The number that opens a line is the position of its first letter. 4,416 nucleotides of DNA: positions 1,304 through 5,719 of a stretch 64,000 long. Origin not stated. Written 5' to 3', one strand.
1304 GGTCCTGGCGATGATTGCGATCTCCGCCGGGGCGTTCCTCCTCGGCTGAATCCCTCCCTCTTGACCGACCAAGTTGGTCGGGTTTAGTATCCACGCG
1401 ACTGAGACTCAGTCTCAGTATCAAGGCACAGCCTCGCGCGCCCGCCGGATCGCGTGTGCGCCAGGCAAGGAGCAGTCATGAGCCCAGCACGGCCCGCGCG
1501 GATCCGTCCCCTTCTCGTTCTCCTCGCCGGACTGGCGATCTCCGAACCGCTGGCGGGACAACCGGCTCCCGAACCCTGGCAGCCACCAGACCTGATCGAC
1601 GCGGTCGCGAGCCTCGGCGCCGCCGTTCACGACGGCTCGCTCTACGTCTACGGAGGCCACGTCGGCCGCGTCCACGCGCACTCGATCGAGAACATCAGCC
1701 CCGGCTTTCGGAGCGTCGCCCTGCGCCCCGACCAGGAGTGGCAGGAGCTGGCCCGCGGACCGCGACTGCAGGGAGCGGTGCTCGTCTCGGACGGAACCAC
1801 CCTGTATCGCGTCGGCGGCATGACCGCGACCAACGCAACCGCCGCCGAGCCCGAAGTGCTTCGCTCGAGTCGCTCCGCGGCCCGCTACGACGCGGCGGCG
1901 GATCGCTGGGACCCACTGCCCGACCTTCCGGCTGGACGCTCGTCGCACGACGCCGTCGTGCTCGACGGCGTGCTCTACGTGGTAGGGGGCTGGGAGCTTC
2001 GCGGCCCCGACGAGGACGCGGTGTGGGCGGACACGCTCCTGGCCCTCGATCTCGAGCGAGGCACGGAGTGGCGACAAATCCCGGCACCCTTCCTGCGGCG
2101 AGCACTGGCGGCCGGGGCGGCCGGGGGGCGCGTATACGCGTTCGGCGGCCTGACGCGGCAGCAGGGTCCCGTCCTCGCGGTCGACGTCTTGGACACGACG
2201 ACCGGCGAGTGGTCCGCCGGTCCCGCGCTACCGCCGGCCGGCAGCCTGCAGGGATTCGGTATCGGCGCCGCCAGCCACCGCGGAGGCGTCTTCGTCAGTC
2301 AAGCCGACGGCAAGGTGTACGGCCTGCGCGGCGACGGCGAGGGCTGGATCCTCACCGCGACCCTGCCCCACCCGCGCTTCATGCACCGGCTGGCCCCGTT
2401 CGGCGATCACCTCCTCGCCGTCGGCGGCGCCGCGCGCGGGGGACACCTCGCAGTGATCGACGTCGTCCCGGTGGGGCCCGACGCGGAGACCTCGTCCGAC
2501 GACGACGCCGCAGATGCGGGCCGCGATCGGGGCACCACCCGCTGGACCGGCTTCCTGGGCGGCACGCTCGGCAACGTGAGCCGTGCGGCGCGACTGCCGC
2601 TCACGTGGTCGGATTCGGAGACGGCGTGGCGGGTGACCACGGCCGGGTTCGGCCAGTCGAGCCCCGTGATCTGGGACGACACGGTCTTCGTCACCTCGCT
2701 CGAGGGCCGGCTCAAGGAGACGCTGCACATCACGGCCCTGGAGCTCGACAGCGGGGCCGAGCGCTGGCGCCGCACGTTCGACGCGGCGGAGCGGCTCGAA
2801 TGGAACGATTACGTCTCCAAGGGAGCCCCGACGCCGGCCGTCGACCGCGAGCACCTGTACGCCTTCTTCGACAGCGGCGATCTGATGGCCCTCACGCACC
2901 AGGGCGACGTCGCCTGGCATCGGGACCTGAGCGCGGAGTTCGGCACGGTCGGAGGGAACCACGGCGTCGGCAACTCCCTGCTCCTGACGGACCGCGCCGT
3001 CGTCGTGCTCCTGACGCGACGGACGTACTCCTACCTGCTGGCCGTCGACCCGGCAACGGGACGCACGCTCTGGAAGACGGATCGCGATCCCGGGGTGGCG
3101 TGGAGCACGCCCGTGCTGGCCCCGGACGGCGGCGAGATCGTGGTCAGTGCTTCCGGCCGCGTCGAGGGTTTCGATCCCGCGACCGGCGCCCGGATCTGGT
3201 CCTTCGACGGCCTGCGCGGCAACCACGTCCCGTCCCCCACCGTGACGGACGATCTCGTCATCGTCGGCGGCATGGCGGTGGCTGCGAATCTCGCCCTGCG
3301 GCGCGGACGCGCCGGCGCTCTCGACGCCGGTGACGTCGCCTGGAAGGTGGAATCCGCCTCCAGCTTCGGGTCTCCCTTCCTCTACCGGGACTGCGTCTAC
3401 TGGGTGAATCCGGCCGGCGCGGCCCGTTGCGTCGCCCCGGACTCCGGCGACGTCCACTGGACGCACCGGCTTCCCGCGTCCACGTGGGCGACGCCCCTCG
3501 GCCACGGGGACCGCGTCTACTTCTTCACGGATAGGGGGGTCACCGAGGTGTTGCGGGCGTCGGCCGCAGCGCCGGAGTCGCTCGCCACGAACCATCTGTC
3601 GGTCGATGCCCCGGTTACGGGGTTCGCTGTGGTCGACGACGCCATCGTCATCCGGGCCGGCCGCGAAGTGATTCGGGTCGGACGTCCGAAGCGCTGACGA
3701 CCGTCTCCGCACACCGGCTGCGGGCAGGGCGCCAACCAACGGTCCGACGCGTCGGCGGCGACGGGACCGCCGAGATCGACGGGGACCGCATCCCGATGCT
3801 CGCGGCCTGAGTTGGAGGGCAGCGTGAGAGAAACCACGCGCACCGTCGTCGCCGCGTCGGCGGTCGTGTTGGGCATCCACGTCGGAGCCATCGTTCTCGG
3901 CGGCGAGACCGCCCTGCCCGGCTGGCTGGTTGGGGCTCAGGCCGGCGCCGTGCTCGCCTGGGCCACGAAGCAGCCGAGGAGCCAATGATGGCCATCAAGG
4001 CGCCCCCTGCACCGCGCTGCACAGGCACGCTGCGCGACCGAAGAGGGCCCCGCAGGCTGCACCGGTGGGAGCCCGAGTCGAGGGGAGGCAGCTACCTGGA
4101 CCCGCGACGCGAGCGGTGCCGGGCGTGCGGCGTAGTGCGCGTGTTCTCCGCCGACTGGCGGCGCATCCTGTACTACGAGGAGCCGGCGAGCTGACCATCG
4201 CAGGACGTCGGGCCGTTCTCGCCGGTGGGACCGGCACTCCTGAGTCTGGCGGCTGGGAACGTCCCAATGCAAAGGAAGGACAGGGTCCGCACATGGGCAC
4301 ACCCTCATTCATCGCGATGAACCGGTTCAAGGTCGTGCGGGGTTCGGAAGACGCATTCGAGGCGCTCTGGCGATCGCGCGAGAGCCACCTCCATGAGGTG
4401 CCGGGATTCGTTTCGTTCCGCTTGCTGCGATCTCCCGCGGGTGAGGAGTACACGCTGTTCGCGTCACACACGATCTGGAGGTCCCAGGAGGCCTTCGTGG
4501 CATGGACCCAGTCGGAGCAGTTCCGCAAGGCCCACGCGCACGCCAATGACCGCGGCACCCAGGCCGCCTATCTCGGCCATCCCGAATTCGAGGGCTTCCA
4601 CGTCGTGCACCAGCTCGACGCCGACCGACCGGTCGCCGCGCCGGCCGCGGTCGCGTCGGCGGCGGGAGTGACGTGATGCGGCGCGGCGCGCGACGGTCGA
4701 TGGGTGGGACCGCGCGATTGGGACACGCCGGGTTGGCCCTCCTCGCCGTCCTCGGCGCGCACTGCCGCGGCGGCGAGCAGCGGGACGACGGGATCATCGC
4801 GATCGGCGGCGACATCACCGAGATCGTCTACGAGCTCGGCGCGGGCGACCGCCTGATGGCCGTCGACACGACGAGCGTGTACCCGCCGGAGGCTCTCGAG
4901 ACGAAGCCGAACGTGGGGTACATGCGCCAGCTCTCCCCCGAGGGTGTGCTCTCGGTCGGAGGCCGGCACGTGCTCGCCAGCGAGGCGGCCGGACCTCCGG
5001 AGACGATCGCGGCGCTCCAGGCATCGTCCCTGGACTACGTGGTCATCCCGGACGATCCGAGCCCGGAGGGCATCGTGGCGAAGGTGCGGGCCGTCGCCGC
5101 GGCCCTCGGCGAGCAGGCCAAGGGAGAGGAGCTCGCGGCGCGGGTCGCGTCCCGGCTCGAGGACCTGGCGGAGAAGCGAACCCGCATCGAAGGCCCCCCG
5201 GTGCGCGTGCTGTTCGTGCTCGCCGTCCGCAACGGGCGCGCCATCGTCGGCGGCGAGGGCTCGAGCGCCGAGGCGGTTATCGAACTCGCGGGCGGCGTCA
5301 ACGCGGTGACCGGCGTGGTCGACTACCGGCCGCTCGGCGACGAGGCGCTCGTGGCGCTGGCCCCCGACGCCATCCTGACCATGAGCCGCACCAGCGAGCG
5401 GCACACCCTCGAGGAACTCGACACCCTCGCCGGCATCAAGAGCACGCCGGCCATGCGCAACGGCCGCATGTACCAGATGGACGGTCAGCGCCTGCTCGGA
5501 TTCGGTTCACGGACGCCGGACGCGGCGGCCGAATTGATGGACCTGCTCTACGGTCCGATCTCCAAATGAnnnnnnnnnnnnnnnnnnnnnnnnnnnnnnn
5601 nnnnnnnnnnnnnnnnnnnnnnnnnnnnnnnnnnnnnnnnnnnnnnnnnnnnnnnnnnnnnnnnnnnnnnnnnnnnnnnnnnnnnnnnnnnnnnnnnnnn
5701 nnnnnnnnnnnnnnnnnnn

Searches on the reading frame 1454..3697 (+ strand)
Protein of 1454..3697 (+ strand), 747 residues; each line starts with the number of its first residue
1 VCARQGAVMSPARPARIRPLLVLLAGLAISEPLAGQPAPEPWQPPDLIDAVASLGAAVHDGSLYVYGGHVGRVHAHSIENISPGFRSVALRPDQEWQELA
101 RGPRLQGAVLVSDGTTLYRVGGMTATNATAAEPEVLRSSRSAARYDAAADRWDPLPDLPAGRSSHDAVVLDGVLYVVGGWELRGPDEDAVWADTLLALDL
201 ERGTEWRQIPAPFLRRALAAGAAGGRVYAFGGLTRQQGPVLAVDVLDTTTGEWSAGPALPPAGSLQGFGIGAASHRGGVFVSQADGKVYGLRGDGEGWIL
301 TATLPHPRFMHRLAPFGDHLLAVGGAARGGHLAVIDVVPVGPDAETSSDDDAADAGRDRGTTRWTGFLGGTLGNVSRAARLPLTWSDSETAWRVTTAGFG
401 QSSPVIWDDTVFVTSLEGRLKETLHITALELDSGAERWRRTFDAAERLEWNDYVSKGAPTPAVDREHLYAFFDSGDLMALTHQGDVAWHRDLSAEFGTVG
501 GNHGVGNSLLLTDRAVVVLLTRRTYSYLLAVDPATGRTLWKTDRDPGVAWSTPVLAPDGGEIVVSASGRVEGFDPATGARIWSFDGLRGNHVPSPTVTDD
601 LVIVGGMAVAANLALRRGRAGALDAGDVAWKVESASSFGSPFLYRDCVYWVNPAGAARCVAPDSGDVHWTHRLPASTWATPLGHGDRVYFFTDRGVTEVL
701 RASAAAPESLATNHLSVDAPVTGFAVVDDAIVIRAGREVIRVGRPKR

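Call 7: search_protein_families(library=pfam, proteins=[window:1454-3697:+], max_evalue=0.01)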
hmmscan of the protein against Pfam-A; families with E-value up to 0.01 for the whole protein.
window:1454-3697:+ (747 aa): 12 families
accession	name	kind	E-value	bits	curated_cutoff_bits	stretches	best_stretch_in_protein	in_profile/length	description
PF13360.13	PQQ_2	-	3.3e-22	79.7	27.6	3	528-604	5-78/233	Outer membrane protein assembly factor BamB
PF01344.31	Kelch_1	-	3.7e-20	71.5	20.1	3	215-259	2-45/46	Kelch motif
PF13964.12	Kelch_6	-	2.7e-12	46.6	25.3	0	223-260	10-47/50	Kelch motif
PF24681.1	Kelch_KLHDC2_KLHL20_DRC7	-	2.8e-12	46.8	50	2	114-254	8-142/221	KLHDC2/KLHL20/DRC7 Kelch-repeats domain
PF13570.13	Beta-prop_ACSF4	-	3.4e-10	40.3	133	1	527-690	156-317/329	Beta-alanine-activating enzyme, beta-propeller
PF25210.1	Kelch_FKB95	-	1.2e-09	38.7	70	1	110-188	38-106/268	FKB95, Kelch-repeats domain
PF07646.21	Kelch_2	-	4.5e-09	36.2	21.3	0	162-180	2-20/48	Kelch motif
PF13415.12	Kelch_3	-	1.8e-08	34.8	22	0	224-254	1-31/48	Galactose oxidase, central domain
PF24981.1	Beta-prop_ATRN-LZTR1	-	3.5e-08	33.5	50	1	60-180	159-280/289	Attractin/LZTR1 beta-propeller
PF24996.1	NANM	-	3.7e-07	29.8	45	1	93-180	40-125/350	N-acetylneuraminate epimerase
PF01011.28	PQQ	-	4.8e-07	29.3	26.7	0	565-591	187-213/595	Glucose/ethanol/alcohol dehydrogenase, beta-propeller domain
PF13418.12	Kelch_4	-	1.4e-05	25.4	21.6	0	224-261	12-49/49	Galactose oxidase, central domain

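Call 69: search_solved_structures(query=window:1454-3694:+, max_evalue=0.001)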
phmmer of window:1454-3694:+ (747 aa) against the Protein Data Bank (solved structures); distinct sequences matched with E-value up to 0.001: 87 (the best 60 are shown).
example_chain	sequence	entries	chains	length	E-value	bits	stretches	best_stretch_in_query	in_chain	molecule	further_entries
8pju_A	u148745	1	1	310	5.2e-22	81.1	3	133-233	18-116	SAKe6DEtal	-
7onh_A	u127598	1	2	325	2.7e-18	68.8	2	117-234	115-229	SAKe6BE-L3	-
8pjy_A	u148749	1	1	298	3.1e-16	62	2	34-234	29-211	SAKe6EEref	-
8pjv_A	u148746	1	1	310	2e-15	59.4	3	136-236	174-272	SAKe6DR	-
7on7_A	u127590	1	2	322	7e-15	57.6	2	140-233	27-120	SAKe6BE-L2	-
7ong_A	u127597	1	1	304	7.2e-15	57.5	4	141-259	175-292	SAKe6BE-L1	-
8pjt_A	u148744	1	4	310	1.6e-14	56.4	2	61-233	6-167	SAKe6DEref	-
7on6_A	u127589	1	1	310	2.7e-14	55.6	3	140-256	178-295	SAKe6AE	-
7ona_A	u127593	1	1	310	2.1e-13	52.7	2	133-274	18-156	SAKe6AC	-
8pjz_A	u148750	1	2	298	3.2e-13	52.1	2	141-255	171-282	SAKe6EEtal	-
2xn4_A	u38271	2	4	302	3.5e-13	51.9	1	140-271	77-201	KELCH-LIKE PROTEIN 2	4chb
4ch9_A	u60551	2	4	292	5.9e-12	47.9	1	140-271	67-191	KELCH-LIKE PROTEIN 3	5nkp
8pjw_A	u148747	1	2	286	1.6e-11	46.4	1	141-259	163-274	SAKe6FE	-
7onc_A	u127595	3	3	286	2.7e-11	45.7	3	141-259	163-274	SAKe6BE | S6BE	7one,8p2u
7q58_A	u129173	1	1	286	3.6e-11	45.3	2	37-269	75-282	SAKe6BR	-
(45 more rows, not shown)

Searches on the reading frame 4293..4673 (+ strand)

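Call 7: search_protein_families(library=pfam, proteins=[window:4293-4673:+], max_evalue=0.01)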
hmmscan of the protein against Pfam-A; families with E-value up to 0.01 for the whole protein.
seq(127 aa): 1 family
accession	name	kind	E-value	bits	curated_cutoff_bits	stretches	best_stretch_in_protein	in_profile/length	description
PF03992.22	ABM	-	2.1e-18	66.7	23.1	1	6-82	2-77/78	Antibiotic biosynthesis monooxygenase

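Call 8: search_protein_families(library=ncbifam, proteins=[window:4293-4673:+], max_evalue=0.01)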
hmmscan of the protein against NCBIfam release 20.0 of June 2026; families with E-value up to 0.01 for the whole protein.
seq(127 aa): 5 families
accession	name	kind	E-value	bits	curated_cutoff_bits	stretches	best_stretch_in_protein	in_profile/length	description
NF053649.1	HemeDegHumQ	equivalog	1.7e-44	150.2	130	1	6-106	2-100/102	heme-degrading protein HmuQ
NF009840.0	PRK13315.1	equivalog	1.4e-07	32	119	1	6-88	2-83/107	heme oxygenase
NF009839.0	PRK13314.1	equivalog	6.5e-07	29.3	115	1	32-86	27-81/107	heme oxygenase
NF009841.0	PRK13316.1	equivalog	1.9e-06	27.9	156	1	32-90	34-93/121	heme oxygenase IsdG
NF009838.2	PRK13313.1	equivalog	0.00018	21.5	200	1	6-88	2-87/108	staphylobilin-forming heme oxygenase IsdI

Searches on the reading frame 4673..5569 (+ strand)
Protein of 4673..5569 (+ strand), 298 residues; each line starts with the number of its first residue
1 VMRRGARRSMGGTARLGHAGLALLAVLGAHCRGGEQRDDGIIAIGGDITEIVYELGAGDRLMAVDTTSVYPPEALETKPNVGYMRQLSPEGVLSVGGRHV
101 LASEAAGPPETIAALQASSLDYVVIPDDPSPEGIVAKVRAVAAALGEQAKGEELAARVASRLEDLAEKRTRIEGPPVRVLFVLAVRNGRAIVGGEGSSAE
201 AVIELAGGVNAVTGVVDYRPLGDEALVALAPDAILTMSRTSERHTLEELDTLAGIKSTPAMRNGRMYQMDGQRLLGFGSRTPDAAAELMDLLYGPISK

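Call 7: search_protein_families(library=pfam, proteins=[window:4673-5569:+], max_evalue=0.01)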
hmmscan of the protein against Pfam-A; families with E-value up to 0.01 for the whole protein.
window:4673-5569:+ (298 aa): 1 family
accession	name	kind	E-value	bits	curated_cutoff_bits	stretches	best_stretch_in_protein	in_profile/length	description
PF01497.23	Peripla_BP_2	-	9.5e-25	87.8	27.5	1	41-271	1-233/235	Periplasmic binding protein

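Call 8: search_protein_families(library=ncbifam, proteins=[window:4673-5569:+], max_evalue=0.01)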
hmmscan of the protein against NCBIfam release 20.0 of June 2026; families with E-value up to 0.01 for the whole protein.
window:4673-5569:+ (298 aa): 5 families
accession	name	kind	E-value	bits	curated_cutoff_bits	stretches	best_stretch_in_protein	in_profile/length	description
TIGR04281.1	peripla_PGF_1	equivalog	6.3e-15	55.1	325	1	39-274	22-246/330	PGF-CTERM-anchored ABC transporter substrate-binding protein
NF052484.1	sider_BP_EitA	equivalog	4e-08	32.7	640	1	141-272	164-303/328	siderophore ABC transporter substrate-binding protein EitA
TIGR03659.1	IsdE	equivalog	7e-08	32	298.65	1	37-272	37-270/292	heme ABC transporter substrate-binding protein IsdE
NF002894.0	PRK03379.1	equivalog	7.5e-05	22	234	1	39-242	24-220/266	vitamin B12 ABC transporter substrate-binding protein BtuF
TIGR03868.1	F420-O_ABCperi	hypoth_equivalog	0.00048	19.4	392.4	1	41-290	20-282/287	putative F420-0 ABC transporter substrate-binding protein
